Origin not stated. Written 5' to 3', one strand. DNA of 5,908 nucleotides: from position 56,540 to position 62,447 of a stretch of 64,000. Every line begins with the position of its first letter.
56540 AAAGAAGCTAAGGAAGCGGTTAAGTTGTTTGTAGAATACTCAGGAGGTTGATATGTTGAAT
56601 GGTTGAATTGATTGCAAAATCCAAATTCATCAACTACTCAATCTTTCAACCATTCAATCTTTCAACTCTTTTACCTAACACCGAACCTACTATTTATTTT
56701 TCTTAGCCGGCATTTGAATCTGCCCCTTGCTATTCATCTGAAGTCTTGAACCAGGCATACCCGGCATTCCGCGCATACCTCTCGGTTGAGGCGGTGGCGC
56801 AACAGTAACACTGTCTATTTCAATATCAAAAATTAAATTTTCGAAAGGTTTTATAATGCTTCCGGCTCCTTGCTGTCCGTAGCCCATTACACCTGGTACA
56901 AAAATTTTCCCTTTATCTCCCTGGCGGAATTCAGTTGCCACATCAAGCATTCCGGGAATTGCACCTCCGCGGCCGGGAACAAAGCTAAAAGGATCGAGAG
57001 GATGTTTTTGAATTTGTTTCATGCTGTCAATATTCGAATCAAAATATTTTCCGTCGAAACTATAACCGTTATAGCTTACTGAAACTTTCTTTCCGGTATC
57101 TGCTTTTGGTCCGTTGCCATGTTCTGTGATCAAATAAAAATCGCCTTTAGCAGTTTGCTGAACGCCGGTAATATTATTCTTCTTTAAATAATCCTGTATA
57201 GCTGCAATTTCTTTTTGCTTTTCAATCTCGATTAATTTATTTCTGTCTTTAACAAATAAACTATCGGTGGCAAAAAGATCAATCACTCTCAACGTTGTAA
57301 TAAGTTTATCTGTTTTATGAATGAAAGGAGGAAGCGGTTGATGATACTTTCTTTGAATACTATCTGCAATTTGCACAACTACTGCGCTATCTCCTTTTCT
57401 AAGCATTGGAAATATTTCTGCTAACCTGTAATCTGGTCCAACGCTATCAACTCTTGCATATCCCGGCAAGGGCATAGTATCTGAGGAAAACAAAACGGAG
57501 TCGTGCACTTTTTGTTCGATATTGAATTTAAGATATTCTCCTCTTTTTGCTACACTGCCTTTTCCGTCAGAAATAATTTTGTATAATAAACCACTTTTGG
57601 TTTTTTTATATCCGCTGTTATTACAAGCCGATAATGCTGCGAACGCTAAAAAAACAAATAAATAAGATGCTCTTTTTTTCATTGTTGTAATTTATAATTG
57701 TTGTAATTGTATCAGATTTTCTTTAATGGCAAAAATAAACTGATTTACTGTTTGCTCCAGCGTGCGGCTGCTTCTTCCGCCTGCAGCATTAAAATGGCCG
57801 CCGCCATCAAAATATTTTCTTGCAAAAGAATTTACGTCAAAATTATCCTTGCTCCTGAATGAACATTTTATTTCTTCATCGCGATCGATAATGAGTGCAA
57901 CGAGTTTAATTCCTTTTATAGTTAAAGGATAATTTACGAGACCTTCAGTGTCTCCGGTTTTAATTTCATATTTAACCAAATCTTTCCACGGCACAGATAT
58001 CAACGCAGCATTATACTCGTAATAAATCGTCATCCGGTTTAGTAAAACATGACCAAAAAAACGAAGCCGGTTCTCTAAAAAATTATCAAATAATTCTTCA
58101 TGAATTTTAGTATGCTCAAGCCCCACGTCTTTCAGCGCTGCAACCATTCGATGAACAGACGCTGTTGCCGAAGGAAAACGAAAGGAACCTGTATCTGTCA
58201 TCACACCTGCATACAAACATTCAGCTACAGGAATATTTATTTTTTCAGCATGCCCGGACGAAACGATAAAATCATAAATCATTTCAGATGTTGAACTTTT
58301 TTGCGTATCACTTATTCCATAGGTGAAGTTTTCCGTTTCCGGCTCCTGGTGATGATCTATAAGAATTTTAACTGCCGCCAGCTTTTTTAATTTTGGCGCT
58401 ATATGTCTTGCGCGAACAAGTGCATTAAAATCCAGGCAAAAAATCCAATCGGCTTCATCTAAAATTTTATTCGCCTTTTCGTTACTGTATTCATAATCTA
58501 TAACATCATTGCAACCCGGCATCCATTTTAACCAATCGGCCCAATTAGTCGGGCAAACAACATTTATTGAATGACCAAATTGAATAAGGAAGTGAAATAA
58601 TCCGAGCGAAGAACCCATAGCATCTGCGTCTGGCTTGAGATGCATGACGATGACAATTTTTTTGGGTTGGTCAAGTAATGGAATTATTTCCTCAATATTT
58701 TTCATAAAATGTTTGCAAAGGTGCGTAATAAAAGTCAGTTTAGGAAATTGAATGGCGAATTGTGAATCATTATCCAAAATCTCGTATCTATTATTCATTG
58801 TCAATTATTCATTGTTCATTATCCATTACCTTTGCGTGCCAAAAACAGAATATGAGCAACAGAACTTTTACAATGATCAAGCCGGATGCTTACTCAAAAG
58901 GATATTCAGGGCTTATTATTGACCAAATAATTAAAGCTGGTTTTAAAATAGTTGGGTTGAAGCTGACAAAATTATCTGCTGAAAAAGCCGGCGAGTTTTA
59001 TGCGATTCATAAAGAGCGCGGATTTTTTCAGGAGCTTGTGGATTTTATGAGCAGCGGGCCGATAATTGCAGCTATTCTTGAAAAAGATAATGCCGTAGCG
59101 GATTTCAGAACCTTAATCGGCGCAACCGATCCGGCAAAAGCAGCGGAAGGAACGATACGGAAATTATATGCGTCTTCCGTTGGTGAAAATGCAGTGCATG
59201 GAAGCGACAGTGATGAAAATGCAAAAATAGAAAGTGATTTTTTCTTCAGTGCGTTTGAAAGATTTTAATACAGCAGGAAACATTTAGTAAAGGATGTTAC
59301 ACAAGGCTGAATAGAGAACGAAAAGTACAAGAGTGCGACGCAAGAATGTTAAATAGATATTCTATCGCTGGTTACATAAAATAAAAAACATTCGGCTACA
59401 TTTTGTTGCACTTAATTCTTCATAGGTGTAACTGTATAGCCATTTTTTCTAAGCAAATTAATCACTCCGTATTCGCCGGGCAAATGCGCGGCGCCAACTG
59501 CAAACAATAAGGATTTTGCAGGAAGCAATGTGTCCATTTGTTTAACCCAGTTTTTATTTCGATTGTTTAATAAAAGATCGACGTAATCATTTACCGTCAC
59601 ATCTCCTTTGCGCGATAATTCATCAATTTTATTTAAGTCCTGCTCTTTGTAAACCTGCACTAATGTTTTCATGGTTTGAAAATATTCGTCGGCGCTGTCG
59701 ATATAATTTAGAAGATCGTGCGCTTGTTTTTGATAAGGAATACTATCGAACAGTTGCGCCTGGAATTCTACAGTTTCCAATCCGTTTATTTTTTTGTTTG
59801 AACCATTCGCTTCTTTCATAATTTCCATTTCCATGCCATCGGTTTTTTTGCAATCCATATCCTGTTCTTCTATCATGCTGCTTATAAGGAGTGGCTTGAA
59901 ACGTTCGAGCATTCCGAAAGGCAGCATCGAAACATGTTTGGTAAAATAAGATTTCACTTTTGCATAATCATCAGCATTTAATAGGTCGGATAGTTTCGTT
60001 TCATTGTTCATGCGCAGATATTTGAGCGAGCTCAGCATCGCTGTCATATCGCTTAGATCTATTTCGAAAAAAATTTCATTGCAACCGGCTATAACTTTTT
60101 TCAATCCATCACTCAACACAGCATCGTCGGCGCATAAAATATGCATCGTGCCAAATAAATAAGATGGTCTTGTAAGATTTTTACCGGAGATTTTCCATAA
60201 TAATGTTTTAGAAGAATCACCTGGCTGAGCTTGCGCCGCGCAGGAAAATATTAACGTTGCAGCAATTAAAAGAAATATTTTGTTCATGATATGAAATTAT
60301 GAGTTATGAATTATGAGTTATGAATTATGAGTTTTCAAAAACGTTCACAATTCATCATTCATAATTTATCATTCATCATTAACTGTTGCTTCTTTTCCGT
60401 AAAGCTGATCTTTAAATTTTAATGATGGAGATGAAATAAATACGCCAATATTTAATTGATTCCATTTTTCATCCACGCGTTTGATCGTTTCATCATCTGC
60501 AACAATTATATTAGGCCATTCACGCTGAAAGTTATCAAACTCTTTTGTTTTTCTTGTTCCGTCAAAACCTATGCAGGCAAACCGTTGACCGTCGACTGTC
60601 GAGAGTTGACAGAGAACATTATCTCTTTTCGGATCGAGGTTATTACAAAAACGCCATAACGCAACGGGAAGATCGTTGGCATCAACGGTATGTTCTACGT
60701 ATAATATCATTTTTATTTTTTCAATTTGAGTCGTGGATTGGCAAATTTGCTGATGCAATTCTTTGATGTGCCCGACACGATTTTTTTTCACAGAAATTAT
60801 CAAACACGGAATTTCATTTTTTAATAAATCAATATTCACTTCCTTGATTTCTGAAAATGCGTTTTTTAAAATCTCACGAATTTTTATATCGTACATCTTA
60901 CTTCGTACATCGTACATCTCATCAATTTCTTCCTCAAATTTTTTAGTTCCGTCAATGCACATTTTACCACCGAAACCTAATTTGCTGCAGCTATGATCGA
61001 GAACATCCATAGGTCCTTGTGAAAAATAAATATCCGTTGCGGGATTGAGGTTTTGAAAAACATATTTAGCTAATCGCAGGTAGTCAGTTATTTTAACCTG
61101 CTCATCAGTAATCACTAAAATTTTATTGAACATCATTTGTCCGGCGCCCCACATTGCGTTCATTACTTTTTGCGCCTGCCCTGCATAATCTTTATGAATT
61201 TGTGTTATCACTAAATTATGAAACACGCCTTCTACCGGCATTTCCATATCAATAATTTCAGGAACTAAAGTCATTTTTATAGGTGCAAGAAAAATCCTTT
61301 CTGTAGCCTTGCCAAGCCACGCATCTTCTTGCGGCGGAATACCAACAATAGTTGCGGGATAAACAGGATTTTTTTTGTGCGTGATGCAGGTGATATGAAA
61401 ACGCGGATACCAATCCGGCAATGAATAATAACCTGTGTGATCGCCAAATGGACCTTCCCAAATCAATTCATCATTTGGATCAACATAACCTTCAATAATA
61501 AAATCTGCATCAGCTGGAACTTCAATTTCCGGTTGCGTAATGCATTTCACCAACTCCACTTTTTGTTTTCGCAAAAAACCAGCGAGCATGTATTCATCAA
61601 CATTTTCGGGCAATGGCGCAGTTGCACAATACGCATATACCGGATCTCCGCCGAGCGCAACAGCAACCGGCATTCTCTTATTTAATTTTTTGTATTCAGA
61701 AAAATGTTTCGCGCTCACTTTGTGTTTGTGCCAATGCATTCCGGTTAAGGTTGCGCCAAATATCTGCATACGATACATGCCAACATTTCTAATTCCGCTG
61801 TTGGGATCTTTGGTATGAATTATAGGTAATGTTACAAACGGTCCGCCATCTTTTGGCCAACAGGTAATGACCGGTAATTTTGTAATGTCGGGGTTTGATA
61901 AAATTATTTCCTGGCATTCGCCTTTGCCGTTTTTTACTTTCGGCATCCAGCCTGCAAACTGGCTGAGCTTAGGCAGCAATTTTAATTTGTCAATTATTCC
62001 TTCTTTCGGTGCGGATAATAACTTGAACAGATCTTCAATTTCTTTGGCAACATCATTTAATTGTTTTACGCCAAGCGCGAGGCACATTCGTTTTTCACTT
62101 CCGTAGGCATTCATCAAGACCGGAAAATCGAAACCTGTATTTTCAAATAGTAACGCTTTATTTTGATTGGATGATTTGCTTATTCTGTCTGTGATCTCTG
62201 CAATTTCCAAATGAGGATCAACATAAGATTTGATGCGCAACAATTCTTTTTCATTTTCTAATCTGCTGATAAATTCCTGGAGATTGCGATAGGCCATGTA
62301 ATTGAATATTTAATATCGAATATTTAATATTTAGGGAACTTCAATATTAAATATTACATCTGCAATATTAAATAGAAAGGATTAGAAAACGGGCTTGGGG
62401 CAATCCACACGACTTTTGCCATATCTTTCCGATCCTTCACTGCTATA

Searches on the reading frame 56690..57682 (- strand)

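Call 96: search_protein_families(library=pfam, proteins=[window:56690-57682:-], max_evalue=0.00001)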
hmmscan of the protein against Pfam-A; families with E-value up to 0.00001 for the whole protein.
window:56690-57682:- (330 aa): 1 family
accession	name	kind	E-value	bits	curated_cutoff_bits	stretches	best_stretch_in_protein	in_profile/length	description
PF00254.34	FKBP_C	-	4.5e-15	56.2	21.1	1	193-289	3-93/94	FKBP-type peptidyl-prolyl cis-trans isomerase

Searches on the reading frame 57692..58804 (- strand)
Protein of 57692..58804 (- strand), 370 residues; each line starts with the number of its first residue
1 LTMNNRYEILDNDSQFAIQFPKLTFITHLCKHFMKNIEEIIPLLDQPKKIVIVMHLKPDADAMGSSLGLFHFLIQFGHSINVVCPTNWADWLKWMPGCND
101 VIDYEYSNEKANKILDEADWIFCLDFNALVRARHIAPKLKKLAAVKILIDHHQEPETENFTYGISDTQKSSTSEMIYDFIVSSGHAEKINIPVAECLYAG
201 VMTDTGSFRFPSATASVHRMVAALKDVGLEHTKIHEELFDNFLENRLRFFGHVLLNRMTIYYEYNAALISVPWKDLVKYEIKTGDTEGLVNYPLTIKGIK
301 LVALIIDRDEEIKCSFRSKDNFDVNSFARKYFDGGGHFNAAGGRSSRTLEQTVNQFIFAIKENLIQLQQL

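Call 96: search_protein_families(library=pfam, proteins=[window:57692-58804:-], max_evalue=0.00001)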
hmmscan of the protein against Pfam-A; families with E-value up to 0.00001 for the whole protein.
window:57692-58804:- (370 aa): 2 families
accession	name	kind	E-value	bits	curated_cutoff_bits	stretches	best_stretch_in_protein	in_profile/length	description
PF01368.27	DHH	-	9e-20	71.7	28.1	1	49-201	1-125/125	DHH family, N-terminal domain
PF02272.25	DHHA1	-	9.2e-11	42.5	25.9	1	278-362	10-98/102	DHHA1 domain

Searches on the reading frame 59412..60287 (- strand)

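Call 96: search_protein_families(library=pfam, proteins=[window:59412-60287:-], max_evalue=0.00001)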
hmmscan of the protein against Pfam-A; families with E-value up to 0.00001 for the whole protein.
window:59412-60287:- (291 aa): 1 family
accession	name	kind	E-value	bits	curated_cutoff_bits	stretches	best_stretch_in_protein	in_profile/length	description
PF01963.22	TraB_PrgY_gumN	-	7.5e-63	213.3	26.8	1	29-288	1-263/263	TraB/PrgY/gumN family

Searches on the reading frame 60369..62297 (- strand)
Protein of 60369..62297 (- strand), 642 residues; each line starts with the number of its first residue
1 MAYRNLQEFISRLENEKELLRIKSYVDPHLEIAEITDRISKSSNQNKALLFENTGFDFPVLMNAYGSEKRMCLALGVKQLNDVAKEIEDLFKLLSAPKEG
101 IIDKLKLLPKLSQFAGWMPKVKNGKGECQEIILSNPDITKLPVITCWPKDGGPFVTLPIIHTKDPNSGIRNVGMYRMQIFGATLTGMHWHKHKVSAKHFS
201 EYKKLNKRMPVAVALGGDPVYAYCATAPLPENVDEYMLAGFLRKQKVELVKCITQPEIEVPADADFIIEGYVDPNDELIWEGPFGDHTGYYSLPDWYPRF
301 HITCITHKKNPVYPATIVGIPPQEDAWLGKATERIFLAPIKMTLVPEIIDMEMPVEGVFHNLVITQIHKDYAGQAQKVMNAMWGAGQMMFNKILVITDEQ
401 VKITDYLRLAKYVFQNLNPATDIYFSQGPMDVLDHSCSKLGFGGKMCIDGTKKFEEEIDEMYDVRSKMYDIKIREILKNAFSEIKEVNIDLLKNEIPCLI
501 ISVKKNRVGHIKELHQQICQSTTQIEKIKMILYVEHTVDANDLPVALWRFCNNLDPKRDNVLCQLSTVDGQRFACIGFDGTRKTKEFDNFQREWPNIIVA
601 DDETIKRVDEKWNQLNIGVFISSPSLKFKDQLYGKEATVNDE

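Call 96: search_protein_families(library=pfam, proteins=[window:60369-62297:-], max_evalue=0.00001)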
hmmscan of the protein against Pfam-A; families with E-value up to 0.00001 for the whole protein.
window:60369-62297:- (642 aa): 3 families
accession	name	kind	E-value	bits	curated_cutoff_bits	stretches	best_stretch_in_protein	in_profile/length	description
PF01977.22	UbiD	-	3.1e-80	268.6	23.3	1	120-321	2-206/206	3-octaprenyl-4-hydroxybenzoate carboxy-lyase Rift-related domain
PF20696.2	UbiD_C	-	4.3e-52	175.9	24.2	2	327-449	2-126/127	3-octaprenyl-4-hydroxybenzoate carboxy-lyase C-terminal domain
PF20695.2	UbiD_N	-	1.5e-22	79.9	24.3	1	10-85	1-73/78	3-octaprenyl-4-hydroxybenzoate carboxy-lyase N-terminal domain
